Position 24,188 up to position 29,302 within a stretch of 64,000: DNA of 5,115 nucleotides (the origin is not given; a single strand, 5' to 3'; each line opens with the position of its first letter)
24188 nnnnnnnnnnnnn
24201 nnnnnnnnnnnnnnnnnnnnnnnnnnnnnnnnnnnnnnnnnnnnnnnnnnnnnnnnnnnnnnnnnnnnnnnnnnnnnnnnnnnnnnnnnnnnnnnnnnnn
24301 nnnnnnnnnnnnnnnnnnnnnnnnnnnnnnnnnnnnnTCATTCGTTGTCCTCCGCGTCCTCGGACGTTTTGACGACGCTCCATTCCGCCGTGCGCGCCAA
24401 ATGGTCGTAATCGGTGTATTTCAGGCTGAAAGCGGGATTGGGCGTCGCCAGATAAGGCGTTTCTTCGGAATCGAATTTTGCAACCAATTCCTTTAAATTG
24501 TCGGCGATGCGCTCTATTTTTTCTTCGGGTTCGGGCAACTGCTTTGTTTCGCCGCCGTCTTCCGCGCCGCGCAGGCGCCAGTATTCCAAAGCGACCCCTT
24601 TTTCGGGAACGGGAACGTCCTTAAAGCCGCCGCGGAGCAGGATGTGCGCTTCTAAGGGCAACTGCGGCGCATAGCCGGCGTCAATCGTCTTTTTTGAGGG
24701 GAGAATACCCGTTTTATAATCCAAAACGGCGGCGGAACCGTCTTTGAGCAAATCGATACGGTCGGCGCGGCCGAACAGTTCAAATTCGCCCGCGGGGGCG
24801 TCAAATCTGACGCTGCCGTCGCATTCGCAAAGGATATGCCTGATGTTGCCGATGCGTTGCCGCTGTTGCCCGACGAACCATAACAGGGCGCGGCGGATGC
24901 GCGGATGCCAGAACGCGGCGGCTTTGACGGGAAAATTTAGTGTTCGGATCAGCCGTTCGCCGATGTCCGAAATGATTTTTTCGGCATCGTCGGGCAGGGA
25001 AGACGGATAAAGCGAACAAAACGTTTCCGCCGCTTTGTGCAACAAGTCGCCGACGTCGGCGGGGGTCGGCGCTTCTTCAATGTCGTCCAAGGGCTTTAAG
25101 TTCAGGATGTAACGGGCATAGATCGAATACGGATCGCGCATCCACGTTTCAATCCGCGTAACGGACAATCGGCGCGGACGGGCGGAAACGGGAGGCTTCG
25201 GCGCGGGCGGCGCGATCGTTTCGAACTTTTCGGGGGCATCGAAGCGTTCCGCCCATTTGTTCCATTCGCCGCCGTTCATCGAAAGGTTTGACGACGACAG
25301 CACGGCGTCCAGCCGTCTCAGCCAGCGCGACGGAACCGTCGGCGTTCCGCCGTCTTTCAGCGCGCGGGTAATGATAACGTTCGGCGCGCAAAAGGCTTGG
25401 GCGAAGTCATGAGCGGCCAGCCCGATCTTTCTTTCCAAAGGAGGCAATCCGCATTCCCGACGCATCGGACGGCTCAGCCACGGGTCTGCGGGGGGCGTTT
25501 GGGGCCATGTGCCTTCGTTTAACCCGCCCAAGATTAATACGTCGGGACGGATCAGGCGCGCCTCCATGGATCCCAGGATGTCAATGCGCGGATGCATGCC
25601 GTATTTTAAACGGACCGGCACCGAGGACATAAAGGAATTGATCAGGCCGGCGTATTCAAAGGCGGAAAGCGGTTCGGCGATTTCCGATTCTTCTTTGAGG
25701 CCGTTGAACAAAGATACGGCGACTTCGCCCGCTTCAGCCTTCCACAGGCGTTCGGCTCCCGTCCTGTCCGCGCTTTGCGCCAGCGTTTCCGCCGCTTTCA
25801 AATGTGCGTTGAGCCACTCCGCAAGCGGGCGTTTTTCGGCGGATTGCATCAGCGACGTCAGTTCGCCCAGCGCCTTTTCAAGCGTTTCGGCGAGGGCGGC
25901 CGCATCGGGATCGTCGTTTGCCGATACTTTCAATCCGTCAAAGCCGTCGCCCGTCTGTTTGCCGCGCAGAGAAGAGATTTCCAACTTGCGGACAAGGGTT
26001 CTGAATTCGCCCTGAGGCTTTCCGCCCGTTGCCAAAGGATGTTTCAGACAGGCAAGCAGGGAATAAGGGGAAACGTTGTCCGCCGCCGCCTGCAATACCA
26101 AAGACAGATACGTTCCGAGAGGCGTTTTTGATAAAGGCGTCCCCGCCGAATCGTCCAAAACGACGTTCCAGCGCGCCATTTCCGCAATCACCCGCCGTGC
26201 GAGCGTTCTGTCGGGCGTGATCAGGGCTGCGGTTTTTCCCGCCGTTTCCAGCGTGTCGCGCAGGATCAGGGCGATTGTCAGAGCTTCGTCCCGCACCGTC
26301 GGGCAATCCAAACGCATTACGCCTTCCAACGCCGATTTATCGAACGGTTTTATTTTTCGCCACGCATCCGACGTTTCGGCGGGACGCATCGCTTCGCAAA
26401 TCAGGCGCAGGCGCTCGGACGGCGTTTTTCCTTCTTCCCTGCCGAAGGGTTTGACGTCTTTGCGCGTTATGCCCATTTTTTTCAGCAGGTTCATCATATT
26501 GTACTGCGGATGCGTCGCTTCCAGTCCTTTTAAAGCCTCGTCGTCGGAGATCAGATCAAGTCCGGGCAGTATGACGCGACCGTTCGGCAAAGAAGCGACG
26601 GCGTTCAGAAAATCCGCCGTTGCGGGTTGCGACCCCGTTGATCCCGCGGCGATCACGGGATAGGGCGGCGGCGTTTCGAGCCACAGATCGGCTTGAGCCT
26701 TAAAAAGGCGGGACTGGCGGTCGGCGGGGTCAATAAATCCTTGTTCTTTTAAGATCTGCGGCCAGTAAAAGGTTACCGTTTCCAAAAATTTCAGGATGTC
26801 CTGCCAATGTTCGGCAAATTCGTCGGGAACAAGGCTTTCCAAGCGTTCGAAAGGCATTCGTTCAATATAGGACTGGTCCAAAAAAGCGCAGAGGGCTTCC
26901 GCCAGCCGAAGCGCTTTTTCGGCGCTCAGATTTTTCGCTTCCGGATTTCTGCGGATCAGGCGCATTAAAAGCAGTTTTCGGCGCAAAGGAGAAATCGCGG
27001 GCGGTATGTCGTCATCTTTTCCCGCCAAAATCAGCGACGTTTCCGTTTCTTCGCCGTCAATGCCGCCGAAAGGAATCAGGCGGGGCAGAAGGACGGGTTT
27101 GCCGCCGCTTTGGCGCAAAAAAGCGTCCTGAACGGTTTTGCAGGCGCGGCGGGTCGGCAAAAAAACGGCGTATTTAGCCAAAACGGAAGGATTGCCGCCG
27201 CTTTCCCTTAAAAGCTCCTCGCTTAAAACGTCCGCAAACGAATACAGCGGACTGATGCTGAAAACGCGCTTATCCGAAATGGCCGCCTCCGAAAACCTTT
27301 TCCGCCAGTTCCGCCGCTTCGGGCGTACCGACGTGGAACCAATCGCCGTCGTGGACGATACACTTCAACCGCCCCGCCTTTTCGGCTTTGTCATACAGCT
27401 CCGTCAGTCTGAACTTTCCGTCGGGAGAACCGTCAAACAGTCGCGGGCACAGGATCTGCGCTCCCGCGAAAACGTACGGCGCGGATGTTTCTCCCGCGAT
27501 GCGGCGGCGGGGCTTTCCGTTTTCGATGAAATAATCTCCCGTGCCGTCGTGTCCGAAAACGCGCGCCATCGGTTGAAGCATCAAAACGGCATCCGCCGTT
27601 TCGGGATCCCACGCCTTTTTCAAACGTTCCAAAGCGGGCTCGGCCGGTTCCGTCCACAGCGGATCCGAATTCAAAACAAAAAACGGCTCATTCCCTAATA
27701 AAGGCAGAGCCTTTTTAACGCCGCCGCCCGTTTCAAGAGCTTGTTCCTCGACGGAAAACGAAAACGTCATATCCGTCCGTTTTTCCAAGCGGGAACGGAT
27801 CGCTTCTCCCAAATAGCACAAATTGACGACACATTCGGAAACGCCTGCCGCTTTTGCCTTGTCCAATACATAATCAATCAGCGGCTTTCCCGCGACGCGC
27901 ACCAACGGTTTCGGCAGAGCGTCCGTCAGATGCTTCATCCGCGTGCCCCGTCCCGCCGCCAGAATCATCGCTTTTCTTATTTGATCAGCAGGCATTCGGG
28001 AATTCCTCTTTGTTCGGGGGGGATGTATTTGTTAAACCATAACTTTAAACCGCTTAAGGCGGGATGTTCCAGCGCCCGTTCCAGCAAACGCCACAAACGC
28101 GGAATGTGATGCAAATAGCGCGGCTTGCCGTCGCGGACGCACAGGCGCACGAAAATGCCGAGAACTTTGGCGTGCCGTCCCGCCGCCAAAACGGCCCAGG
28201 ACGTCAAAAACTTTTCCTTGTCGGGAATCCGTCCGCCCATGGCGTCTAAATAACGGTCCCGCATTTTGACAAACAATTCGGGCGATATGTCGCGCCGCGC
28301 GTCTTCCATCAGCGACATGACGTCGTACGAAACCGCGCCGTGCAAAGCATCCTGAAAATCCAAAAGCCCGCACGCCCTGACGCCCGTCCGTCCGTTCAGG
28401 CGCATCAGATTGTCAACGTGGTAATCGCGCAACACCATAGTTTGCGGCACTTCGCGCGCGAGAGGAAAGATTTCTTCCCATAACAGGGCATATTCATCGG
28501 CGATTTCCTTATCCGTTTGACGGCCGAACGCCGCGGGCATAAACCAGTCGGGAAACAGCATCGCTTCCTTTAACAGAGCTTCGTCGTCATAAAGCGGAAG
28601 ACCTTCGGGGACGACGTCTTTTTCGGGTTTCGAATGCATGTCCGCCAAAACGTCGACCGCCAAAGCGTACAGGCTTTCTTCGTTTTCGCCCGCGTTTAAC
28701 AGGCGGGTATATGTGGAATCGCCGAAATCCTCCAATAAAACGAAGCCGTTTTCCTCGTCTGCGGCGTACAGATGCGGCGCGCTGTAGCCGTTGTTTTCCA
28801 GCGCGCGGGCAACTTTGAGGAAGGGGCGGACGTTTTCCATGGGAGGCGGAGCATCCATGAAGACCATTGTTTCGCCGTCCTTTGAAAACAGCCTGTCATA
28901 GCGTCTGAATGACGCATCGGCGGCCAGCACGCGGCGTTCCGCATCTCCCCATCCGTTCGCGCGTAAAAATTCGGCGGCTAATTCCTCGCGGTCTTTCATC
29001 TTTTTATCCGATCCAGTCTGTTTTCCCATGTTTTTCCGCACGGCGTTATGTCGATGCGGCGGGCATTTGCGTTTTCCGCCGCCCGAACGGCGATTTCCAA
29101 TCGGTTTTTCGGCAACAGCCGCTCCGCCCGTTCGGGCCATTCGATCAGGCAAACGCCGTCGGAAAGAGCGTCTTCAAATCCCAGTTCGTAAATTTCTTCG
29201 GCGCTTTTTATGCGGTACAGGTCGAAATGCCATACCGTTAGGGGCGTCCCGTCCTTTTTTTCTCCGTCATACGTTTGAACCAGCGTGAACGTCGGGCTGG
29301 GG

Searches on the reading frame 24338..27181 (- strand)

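Call 37: search_protein_families(library=pfam, proteins=[window:24338-27181:-], max_evalue=0.000001)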
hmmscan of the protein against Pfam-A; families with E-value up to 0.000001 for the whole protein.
window:24338-27181:- (947 aa): 1 family
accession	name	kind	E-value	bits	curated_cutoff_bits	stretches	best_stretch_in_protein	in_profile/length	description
PF12705.13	PDDEXK_1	-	3.6e-26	93.1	22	1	671-910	1-231/247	PD-(D/E)XK nuclease superfamily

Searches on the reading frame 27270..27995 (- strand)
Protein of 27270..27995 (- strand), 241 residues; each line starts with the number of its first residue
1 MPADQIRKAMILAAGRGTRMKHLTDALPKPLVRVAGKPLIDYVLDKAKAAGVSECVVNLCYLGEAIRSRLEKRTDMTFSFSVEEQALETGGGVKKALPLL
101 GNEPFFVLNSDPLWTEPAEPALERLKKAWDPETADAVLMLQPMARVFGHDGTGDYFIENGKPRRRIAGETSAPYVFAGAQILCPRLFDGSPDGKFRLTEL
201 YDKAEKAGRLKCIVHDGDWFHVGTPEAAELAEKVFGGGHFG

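Call 37: search_protein_families(library=pfam, proteins=[window:27270-27995:-], max_evalue=0.000001)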
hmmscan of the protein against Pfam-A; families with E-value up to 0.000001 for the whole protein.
window:27270-27995:- (241 aa): 2 families
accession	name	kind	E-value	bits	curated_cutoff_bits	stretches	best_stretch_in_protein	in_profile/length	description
PF00483.29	NTP_transferase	-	3e-17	63.4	21.2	1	8-148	1-147/245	Nucleotidyl transferase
PF12804.13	NTP_transf_3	-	1.3e-14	55.1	27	1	9-138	1-120/160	MobA-like NTP transferase domain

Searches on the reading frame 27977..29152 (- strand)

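Call 37: search_protein_families(library=pfam, proteins=[window:27977-29152:-], max_evalue=0.000001)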
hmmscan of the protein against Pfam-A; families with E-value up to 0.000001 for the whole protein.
window:27977-29152:- (391 aa): 1 family
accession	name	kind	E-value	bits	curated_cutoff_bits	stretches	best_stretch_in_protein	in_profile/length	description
PF01636.29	APH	-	4.5e-23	82.7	23.2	1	74-304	3-232/239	Phosphotransferase enzyme family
